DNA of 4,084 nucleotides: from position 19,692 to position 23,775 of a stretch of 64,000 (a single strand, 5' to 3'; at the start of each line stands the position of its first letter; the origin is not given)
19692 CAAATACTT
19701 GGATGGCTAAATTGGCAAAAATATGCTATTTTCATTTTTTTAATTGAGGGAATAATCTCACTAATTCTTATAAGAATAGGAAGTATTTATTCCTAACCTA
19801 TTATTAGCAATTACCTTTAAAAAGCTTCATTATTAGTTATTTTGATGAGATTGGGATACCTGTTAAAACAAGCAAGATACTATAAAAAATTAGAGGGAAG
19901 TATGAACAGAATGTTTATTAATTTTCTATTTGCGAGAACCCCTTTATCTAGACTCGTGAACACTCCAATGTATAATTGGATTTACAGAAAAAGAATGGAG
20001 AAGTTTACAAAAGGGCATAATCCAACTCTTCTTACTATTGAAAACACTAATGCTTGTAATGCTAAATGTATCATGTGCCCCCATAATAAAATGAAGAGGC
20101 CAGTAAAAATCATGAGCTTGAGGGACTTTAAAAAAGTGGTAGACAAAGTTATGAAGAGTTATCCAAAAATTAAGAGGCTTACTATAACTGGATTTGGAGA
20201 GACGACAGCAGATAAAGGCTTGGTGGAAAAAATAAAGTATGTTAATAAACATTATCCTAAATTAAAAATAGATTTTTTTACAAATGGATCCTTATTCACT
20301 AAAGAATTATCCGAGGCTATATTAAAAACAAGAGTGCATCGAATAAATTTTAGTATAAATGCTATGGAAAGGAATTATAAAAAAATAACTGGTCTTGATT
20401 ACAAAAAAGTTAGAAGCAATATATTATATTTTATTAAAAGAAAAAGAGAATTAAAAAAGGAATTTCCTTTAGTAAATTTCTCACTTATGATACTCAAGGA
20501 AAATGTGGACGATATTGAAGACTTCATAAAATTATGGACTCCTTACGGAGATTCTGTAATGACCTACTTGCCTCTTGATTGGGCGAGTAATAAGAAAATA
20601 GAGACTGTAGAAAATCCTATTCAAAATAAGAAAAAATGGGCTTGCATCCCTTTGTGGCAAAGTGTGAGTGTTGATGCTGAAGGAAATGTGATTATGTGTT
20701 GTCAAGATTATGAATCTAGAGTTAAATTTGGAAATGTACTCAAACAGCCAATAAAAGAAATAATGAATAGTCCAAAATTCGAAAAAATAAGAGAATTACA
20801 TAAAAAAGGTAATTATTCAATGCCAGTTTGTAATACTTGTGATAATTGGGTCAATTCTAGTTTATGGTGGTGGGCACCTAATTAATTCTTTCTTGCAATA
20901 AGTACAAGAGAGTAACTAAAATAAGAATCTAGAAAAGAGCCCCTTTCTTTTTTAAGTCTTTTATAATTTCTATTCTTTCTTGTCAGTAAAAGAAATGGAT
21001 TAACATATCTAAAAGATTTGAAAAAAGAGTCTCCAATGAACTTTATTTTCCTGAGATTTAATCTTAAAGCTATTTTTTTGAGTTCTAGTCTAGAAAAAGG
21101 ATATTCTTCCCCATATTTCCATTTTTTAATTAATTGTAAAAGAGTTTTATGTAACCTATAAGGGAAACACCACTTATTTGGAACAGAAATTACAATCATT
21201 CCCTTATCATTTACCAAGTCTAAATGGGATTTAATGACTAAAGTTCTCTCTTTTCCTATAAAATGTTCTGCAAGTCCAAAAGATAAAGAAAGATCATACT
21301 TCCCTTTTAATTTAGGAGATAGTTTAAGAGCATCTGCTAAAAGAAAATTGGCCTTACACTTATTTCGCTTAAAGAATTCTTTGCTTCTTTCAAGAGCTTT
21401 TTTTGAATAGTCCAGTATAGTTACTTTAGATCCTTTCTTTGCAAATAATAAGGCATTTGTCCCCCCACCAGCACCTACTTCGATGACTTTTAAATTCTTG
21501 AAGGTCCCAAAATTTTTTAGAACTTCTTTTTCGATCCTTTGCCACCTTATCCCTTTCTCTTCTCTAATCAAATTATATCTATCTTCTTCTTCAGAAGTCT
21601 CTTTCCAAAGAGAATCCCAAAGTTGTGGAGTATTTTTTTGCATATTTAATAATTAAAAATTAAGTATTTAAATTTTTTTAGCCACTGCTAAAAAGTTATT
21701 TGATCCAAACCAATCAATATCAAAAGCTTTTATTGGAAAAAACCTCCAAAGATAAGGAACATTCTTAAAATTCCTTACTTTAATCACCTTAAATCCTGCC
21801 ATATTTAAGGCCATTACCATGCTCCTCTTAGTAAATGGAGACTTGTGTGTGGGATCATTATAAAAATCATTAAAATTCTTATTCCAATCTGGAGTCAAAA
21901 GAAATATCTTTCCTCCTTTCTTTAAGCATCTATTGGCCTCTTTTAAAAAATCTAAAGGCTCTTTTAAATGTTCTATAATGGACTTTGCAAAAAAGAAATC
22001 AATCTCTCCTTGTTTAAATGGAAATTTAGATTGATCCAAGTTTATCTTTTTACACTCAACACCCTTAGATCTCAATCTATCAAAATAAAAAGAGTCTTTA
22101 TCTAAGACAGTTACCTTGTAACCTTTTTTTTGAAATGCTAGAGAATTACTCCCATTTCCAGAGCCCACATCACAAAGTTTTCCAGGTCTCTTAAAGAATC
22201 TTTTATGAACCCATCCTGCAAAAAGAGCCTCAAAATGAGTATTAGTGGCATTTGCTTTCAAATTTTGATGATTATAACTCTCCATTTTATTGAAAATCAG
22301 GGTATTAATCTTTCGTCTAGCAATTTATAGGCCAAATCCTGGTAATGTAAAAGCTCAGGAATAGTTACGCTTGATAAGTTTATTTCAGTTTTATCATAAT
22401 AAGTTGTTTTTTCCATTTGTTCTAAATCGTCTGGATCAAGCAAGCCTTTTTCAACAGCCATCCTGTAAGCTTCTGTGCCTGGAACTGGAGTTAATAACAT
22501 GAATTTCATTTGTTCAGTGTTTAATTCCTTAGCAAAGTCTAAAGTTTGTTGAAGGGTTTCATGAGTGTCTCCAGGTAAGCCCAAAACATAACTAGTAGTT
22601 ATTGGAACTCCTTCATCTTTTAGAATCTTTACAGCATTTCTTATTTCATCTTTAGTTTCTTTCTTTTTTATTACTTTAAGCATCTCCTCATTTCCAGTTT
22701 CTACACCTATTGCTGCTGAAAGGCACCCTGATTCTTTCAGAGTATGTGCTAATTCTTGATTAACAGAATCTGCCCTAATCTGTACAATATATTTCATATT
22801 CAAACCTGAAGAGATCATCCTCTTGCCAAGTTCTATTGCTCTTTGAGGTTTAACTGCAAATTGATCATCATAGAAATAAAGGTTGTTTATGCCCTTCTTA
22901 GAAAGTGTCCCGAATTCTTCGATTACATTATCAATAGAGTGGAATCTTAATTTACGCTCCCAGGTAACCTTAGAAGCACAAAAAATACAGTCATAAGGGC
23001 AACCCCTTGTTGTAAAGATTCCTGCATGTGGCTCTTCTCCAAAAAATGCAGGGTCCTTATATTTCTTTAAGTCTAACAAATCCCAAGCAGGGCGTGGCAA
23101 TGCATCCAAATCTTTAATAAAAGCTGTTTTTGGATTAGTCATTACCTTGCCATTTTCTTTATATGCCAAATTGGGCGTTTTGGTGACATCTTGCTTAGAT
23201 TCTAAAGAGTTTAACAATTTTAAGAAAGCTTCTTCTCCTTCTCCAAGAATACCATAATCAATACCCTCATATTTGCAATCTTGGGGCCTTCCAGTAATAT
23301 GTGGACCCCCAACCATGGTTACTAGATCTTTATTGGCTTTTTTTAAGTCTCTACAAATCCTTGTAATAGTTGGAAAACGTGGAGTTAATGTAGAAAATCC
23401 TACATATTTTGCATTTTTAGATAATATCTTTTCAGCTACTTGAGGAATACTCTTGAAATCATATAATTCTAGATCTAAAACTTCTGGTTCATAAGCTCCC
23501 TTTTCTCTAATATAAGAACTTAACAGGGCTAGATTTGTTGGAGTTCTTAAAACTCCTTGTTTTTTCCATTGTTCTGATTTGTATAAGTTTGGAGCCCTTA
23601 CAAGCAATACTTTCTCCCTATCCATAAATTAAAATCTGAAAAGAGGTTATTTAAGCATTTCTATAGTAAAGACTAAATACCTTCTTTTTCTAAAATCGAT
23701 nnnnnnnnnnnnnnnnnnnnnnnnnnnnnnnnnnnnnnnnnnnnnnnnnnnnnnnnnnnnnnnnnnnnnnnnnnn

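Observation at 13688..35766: Six radical-SAM enzymes, four with B12-binding domains, inside one glycan island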

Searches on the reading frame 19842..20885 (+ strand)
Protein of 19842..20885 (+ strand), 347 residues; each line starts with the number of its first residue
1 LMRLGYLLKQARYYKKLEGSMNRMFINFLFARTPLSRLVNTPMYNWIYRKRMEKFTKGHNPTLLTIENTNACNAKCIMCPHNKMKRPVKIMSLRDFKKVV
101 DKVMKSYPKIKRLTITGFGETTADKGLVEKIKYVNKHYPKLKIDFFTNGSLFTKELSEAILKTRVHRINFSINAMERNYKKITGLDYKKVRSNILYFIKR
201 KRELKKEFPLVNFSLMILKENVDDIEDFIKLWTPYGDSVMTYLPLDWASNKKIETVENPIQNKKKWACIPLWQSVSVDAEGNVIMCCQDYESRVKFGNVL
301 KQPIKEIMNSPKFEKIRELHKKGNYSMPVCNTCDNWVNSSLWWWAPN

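Call 3: search_protein_families(library=pfam, proteins=[window:19842-20885:+], max_evalue=0.01)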
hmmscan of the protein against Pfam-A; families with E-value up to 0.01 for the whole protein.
window:19842-20885:+ (347 aa): 2 families
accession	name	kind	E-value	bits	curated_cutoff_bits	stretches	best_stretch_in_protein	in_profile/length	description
PF04055.27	Radical_SAM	-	1.6e-17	64.6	29.5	1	69-231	4-165/166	Radical SAM superfamily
PF13186.11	SPASM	-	4.3e-15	56.2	21.5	1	268-334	1-67/67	Iron-sulfur cluster-binding domain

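Call 4: search_protein_families(library=ncbifam, proteins=[window:19842-20885:+], max_evalue=0.01)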
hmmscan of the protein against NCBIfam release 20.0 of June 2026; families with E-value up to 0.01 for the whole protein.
window:19842-20885:+ (347 aa): 32 families (the best 25 are shown)
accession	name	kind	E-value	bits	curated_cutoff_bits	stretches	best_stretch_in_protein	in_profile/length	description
TIGR04317.1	W_rSAM_matur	equivalog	2.5e-32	112.3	380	1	63-236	5-175/349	tungsten cofactor oxidoreductase radical SAM maturase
TIGR04311.1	rSAM_Geo_metal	subfamily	1.4e-18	67.1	400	2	61-231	2-173/423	radical SAM/SPASM family putative metalloenzyme maturase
NF033640.1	N_Twi_rSAM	subfamily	4.3e-17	62.3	170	2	265-335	2-71/398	twitch domain-containing radical SAM protein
TIGR04321.1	spiroSPASM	subfamily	5.6e-16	58.3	250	1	60-336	229-505/510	spiro-SPASM protein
NF001199.0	PRK00164.2-1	equivalog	2.2e-13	50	231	1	64-231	14-174/308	GTP 3',8-cyclase MoaA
TIGR02668.1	moaA_archaeal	equivalog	1.1e-12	47.5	325.25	1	64-234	12-175/303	GTP 3',8-cyclase MoaA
TIGR03977.1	rSAM_pair_HxsC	equivalog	4.3e-12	45.5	267.9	1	68-172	31-132/292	His-Xaa-Ser system radical SAM maturase HxsC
TIGR03962.1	mycofact_rSAM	equivalog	5.9e-12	45.4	265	1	53-238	2-179/339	mycofactocin radical SAM maturase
TIGR02666.1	moaA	equivalog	7.8e-11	41.5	284.05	1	64-231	12-179/336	GTP 3',8-cyclase MoaA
TIGR02495.1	NrdG2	equivalog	1.6e-10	40.6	131.15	1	70-199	24-148/193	anaerobic ribonucleoside-triphosphate reductase activating protein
TIGR04133.1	rSAM_w_lipo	hypoth_equivalog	1.7e-10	40.3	425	1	47-183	9-146/350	TIGR04133 family radical SAM/SPASM protein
NF050035.1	rSAM_WgK_link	exception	6.3e-10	38.6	650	1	59-237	6-176/367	radical SAM/SPASM peptide maturase WgkB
TIGR03961.1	rSAM_PTO1314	hypoth_equivalog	4.1e-09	36.2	306.05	1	68-253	29-199/332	PTO1314 family radical SAM protein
TIGR04054.1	rSAM_NirJ1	equivalog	5.3e-09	35.2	650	1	50-231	25-196/387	putative heme d1 biosynthesis radical SAM protein NirJ1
TIGR04055.1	rSAM_NirJ2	equivalog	8.5e-09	35.4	500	1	66-228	4-160/326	putative heme d1 biosynthesis radical SAM protein NirJ2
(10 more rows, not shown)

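Call 35: search_solved_structures(query=window:19842-20885:+, max_evalue=0.01)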
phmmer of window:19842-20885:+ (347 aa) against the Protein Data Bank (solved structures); distinct sequences matched with E-value up to 0.01: 8.
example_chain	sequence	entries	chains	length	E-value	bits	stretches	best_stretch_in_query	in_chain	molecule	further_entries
4m7t_A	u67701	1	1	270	5e-11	45.5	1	259-335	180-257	BtrN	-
4m7s_A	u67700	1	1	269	5.6e-11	45.3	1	259-335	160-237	BtrN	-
6y1x_A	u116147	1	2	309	0.00017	24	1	88-177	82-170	Radical SAM domain protein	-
6efn_A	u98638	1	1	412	0.0014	21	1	60-230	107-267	Sporulation killing factor maturation protein SkfB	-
7tol_A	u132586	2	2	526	0.0042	19.4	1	62-161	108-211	glycerol dibiphytanyl glycerol tetraether - macrocyclic archaeol synthase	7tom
7bi7_A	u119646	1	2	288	0.008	18.5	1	71-178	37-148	FeMo cofactor biosynthesis protein NifB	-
7jmb_A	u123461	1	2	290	0.0082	18.4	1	71-178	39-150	Nitrogenase iron-molybdenum cofactor biosynthesis protein NifB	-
7jma_A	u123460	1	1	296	0.0086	18.4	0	71-178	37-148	Nitrogenase iron-molybdenum cofactor biosynthesis protein NifB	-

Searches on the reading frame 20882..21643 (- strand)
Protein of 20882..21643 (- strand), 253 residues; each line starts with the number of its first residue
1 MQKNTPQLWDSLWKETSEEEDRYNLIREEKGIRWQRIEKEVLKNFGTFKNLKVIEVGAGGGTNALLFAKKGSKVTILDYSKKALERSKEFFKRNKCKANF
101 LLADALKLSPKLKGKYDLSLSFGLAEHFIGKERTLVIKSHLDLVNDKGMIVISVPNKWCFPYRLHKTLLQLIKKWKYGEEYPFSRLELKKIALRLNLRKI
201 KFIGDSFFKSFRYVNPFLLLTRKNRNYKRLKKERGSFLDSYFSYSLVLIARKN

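Call 5: search_protein_families(library=pfam, proteins=[window:20882-21643:-], max_evalue=0.001)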
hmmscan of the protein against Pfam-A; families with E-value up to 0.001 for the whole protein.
window:20882-21643:- (253 aa): 6 families
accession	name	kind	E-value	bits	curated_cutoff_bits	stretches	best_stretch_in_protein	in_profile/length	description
PF13649.12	Methyltransf_25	-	5.9e-12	46.6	27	1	53-148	1-97/97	Methyltransferase domain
PF13847.12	Methyltransf_31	-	3e-10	40.4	27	1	49-173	3-123/145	Methyltransferase domain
PF08241.18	Methyltransf_11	-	4.9e-10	40.4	21.2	1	55-151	2-94/95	Methyltransferase domain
PF13489.12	Methyltransf_23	-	6.3e-10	39.5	27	1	36-198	8-160/164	Methyltransferase domain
PF08242.18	Methyltransf_12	-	3.8e-08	34.4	30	1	54-150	1-98/98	Methyltransferase domain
PF05175.20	MTS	-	0.00013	22.1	23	1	44-108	26-93/170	Methyltransferase small domain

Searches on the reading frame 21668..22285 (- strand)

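Call 6: search_protein_families(library=pfam, proteins=[window:21668-22285:-], max_evalue=0.001)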
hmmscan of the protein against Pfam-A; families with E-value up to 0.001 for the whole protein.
window:21668-22285:- (205 aa): 6 families
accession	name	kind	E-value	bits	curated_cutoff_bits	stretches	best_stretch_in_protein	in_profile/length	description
PF13489.12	Methyltransf_23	-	1.5e-16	61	27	1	23-169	10-163/164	Methyltransferase domain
PF08241.18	Methyltransf_11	-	1.7e-14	54.6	21.2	1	39-128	2-94/95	Methyltransferase domain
PF13649.12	Methyltransf_25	-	1.1e-10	42.5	27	1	38-125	2-97/97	Methyltransferase domain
PF08242.18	Methyltransf_12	-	3.6e-07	31.2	30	1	39-127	2-98/98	Methyltransferase domain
PF03848.20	TehB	-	5.8e-06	26.3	20.4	1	8-72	10-69/193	Tellurite resistance protein TehB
PF13847.12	Methyltransf_31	-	1.8e-05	24.9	27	1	36-133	6-113/145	Methyltransferase domain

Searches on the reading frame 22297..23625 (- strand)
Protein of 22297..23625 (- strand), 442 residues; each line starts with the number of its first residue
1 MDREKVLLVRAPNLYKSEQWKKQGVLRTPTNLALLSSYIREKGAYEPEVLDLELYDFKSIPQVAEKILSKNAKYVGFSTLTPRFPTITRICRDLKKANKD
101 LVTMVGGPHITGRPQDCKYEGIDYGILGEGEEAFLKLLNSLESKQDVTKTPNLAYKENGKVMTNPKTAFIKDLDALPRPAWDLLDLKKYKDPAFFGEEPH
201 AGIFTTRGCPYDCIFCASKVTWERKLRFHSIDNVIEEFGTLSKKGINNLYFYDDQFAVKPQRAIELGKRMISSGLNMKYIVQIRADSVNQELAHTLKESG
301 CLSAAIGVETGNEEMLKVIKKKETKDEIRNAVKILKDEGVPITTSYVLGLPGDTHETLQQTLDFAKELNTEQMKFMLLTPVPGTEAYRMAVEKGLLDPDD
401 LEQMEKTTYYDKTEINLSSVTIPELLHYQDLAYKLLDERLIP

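Call 3: search_protein_families(library=pfam, proteins=[window:22297-23625:-], max_evalue=0.01)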
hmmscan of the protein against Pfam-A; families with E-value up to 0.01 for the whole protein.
window:22297-23625:- (442 aa): 2 families
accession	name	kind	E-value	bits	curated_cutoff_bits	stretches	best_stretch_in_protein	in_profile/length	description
PF04055.27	Radical_SAM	-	2.4e-26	93.3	29.5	1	204-365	2-166/166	Radical SAM superfamily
PF02310.24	B12-binding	-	4.3e-17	62.5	32.1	1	29-137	14-120/121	B12 binding domain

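Call 4: search_protein_families(library=ncbifam, proteins=[window:22297-23625:-], max_evalue=0.01)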
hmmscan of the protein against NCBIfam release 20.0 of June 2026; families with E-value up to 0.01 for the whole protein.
window:22297-23625:- (442 aa): 48 families (the best 25 are shown)
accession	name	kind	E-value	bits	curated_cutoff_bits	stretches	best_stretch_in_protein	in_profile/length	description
TIGR03471.1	HpnJ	equivalog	1.3e-49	169.3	577.6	1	70-425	67-416/472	hopanoid biosynthesis associated radical SAM protein HpnJ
TIGR04479.1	bcpD_PhpK_rSAM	subfamily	3.5e-43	147.7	600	1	33-368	76-409/504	PhpK family radical SAM P-methyltransferase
NF050148.1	rSAM_ApyD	equivalog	1.1e-41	143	750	1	55-389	58-392/645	RiPP biosynthesis radical SAM protein ApyD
TIGR02026.1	BchE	equivalog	8.3e-41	140.4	481.35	1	28-395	21-392/497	magnesium-protoporphyrin IX monomethyl ester anaerobic oxidative cyclase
NF038361.1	rSAM_Sden_1168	equivalog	4.7e-37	127.8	575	1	64-396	133-479/560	Sden_1168 family B12-binding radical SAM P-methyltransferase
TIGR04013.1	B12_SAM_MJ_1487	hypoth_equivalog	8.7e-37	126.9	251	2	63-249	34-200/382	TIGR04013 family B12-binding domain/radical SAM domain-containing protein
TIGR04072.2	rSAM_ladder_B12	equivalog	1.7e-35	122.5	360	1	87-416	86-396/443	lipid biosynthesis B12-binding/radical SAM protein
NF033070.1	rSAM_AprD4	equivalog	7.2e-35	120.8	500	1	170-400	167-400/456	AprD4 family radical SAM diol-dehydratase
TIGR04014.1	B12_SAM_MJ_0865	equivalog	5.5e-32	111.1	360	1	85-394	55-362/434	methyl-coenzyme M reductase glutamine C-methyltransferase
TIGR04385.1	B12_rSAM_cofa1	equivalog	4.7e-30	105.2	450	1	28-411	19-413/438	B12 lower ligand biosynthesis radical SAM protein BzaD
TIGR04367.1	HpnR_B12_rSAM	equivalog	5e-30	104.5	650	1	28-390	21-373/490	hopanoid C-3 methylase HpnR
TIGR04295.1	B12_rSAM_oligo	hypoth_equivalog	2.2e-25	89.2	400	1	93-390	92-384/422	TIGR04295 family B12-binding domain-containing radical SAM protein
NF045585.1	rSAM_slr0320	equivalog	5e-22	78.1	775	1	199-370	234-411/511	photosystem II high light acclimation radical SAM protein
NF033712.0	B12_rSAM_KedN5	subfamily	1.9e-20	72.6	700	1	61-363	51-365/624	KedN5 family methylcobalamin-dependent radical SAM C-methyltransferase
TIGR03975.1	rSAM_ocin_1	subfamily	1.1e-19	70.4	281.85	1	60-365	117-427/606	RiPP maturation radical SAM C-methyltransferase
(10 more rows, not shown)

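Call 34: search_solved_structures(query=window:22297-23625:-, max_evalue=0.01)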
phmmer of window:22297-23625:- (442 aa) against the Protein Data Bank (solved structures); distinct sequences matched with E-value up to 0.01: 11.
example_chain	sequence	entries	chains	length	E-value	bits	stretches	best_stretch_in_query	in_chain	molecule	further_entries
6fd2_B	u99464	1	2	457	1.5e-30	109.8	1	171-399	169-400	Putative apramycin biosynthetic oxidoreductase 4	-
9ccb_A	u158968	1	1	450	9.6e-18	67.6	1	104-405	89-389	Radical SAM core domain-containing protein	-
7kdx_A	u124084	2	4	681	7.1e-13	51.6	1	83-365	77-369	Methyltransferase TokK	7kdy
9n1b_A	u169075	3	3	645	5e-11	45.5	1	104-362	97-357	Radical SAM protein | Radical SAM enzyme CysS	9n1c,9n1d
4jc0_A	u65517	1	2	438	1.6e-10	43.9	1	188-405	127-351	Ribosomal protein S12 methylthiotransferase RimO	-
2qgq_A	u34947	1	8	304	3.3e-10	42.8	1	197-406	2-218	Protein TM_1862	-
6wte_A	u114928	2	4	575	2.1e-09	40.2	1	107-370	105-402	B12-binding domain-containing protein | Tryptophan-C2-methyltransferase containing B12-binding domain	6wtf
4q37_A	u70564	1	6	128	2.1e-05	27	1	73-140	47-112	Radical SAM protein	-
6iad_A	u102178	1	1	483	0.00078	21.8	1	280-399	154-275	Histone acetyltransferase, ELP3 family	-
6iaz_A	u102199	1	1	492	0.0008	21.8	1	280-399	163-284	Histone acetyltransferase, ELP3 family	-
6ia8_A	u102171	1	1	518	0.00086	21.7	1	280-399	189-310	Histone acetyltransferase, ELP3 family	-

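Call 58: search_protein_representatives(protein=window:22297-23625:-)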
Query: 442 residues. Proteins with E-value up to 0.001 (for the whole library): 60390; up to 1e-10: 38672; up to 1e-30: 10172. The best 150 are listed.
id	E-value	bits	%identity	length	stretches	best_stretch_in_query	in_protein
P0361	3.6e-144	497.4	50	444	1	4-437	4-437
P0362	4.7e-127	441.0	47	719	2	185-437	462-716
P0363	1.1e-105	370.7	51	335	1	3-334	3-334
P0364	2.9e-88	313.2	50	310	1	141-437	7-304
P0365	1.0e-87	311.4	26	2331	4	59-366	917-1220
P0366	4.6e-87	309.2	65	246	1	218-438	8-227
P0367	2.9e-83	296.7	26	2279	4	61-367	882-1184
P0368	1.0e-82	294.9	31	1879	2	23-400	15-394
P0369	8.0e-81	288.7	30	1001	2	80-429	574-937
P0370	1.2e-79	284.8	31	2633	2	25-405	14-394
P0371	2.1e-79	284.0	27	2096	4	41-366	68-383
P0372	3.6e-74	266.8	43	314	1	6-314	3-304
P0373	1.5e-72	261.5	35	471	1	5-427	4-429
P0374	8.4e-72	259.0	29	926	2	28-399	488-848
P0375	9.0e-72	258.9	29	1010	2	25-424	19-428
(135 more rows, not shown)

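Call 60: find_encoding_contigs(protein=P0361, flank=10000, max_places=2)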
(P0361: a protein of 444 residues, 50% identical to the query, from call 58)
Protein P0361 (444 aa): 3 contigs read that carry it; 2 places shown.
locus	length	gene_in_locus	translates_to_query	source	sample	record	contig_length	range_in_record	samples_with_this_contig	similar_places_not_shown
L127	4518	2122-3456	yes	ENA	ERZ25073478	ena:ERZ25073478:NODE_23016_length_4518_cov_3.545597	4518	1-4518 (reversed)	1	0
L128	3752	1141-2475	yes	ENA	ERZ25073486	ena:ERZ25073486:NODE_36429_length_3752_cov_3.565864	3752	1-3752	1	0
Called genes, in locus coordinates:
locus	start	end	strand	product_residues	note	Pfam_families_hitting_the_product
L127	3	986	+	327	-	?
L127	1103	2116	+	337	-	PF05368:NmrA, PF01073:3Beta_HSD, PF01370:Epimerase, PF02719:Polysacc_synt_2, PF13460:NAD_binding_10, PF16363:GDP_Man_Dehyd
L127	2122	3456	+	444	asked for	PF02310:B12-binding, PF04055:Radical_SAM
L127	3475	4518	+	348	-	?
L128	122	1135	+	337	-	PF05368:NmrA, PF01073:3Beta_HSD, PF01370:Epimerase, PF02719:Polysacc_synt_2, PF13460:NAD_binding_10, PF16363:GDP_Man_Dehyd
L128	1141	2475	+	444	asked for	PF02310:B12-binding, PF04055:Radical_SAM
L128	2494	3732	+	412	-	PF00155:Aminotran_1_2, PF01041:DegT_DnrJ_EryC1, PF01053:Cys_Met_Meta_PP, PF01212:Beta_elim_lyase (weak)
